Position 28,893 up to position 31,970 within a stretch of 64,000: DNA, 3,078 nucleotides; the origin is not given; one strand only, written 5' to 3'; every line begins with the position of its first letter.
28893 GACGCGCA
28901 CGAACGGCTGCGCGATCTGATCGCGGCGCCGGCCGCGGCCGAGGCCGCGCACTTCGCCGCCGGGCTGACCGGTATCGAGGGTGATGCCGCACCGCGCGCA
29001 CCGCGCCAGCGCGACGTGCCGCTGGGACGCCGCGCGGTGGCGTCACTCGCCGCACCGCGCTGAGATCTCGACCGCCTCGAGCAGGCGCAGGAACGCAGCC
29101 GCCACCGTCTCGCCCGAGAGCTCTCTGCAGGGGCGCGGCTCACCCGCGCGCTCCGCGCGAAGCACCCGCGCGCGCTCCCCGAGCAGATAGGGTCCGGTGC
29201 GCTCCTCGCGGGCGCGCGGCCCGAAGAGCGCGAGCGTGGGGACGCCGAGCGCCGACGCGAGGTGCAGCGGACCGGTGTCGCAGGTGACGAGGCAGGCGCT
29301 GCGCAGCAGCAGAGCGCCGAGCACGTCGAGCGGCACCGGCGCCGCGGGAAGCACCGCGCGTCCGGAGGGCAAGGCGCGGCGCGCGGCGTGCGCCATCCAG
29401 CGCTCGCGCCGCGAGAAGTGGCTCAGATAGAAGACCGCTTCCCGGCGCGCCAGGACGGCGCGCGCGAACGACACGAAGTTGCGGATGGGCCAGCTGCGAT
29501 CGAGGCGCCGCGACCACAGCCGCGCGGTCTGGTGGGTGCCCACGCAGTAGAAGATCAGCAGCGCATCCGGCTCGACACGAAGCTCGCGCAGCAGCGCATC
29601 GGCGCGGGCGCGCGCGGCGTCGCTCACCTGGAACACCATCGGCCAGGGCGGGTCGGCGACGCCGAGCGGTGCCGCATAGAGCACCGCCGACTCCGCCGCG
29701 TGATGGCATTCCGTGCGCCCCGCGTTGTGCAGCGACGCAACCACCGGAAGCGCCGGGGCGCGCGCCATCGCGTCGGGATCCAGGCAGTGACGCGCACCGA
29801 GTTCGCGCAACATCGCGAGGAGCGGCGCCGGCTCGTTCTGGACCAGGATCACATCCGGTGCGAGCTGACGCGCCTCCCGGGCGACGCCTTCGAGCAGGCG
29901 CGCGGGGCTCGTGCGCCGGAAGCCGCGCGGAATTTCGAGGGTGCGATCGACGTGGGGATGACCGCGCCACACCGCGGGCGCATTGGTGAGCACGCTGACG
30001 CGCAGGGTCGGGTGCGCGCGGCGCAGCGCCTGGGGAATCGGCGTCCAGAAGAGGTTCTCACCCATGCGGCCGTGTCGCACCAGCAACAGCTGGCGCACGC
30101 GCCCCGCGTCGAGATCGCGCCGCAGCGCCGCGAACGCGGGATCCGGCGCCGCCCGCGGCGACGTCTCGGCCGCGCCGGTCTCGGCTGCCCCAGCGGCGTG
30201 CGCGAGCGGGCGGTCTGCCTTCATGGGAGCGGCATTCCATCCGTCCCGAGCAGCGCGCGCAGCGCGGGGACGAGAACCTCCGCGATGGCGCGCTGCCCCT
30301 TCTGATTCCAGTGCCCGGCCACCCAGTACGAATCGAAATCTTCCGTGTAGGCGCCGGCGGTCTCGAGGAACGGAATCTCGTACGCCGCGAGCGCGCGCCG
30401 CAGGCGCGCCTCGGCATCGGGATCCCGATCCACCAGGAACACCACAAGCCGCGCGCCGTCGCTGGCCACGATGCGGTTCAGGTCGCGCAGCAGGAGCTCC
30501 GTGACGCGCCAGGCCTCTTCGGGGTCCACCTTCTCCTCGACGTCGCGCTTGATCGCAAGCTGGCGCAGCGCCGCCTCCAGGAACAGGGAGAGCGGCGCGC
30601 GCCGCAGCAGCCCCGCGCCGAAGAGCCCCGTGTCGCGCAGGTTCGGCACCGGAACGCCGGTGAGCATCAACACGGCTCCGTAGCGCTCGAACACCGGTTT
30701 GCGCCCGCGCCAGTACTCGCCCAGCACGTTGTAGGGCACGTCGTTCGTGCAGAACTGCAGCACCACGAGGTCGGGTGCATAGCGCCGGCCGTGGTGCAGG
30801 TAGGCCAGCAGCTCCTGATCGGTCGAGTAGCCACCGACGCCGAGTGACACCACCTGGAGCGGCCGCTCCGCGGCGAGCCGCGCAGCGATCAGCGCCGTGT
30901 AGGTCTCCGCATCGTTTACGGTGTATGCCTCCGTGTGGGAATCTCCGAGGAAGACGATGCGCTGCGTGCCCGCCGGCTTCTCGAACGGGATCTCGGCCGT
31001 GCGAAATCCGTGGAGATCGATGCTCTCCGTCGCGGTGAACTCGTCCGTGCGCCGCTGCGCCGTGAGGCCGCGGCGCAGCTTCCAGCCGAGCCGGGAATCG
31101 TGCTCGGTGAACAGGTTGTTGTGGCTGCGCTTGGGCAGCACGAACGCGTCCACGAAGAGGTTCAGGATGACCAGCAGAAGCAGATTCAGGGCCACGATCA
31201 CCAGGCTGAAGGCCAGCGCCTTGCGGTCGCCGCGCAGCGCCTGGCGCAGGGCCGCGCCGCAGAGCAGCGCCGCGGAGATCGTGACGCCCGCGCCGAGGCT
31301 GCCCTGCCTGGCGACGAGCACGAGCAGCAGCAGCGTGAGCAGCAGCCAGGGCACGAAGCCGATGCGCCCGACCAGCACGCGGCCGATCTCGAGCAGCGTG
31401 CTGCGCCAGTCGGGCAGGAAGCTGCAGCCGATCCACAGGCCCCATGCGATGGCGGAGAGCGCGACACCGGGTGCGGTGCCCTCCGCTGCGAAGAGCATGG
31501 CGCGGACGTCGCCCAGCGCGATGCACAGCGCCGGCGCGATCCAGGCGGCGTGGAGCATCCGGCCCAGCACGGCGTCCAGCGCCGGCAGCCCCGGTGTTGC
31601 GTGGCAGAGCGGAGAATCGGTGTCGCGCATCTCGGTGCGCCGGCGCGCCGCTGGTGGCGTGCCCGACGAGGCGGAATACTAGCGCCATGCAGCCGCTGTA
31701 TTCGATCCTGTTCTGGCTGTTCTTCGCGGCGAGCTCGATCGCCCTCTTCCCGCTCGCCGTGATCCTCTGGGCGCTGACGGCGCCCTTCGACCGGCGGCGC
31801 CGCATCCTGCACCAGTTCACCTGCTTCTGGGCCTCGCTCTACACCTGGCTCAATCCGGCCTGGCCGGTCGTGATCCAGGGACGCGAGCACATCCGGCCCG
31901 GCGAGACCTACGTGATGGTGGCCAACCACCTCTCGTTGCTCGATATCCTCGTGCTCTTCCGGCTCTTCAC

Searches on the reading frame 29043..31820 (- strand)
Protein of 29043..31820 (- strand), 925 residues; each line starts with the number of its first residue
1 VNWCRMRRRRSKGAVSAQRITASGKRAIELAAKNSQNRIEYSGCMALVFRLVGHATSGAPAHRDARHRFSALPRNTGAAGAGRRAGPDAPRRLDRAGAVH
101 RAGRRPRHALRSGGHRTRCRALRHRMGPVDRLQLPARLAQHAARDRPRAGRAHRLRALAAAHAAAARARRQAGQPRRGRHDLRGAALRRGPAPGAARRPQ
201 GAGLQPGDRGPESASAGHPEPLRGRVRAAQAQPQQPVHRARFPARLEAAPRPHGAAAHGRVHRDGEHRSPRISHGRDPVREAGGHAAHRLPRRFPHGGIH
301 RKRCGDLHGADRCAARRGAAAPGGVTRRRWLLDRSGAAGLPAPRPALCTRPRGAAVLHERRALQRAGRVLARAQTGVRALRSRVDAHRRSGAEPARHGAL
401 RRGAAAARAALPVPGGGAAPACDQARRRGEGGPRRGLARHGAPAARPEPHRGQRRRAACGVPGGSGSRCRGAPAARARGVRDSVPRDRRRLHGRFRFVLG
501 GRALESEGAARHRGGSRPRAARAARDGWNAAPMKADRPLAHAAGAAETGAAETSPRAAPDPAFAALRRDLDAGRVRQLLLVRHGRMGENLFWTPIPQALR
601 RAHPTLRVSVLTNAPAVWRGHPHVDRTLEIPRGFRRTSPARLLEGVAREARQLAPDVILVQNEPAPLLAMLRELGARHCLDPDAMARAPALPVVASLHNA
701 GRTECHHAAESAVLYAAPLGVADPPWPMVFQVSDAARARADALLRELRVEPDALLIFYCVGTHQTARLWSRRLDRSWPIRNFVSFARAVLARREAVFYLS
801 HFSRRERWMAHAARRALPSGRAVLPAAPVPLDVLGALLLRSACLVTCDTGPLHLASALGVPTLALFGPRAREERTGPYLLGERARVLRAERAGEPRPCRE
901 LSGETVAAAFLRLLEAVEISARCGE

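Call 89: search_protein_families(library=pfam, proteins=[window:29043-31820:-], max_evalue=0.000001)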
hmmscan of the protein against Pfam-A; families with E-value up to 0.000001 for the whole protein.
window:29043-31820:- (925 aa): 1 family
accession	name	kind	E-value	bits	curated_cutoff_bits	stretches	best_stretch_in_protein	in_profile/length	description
PF01075.23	Glyco_transf_9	-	7.3e-13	48.8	22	1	711-890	68-230/247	Glycosyltransferase family 9 (heptosyltransferase)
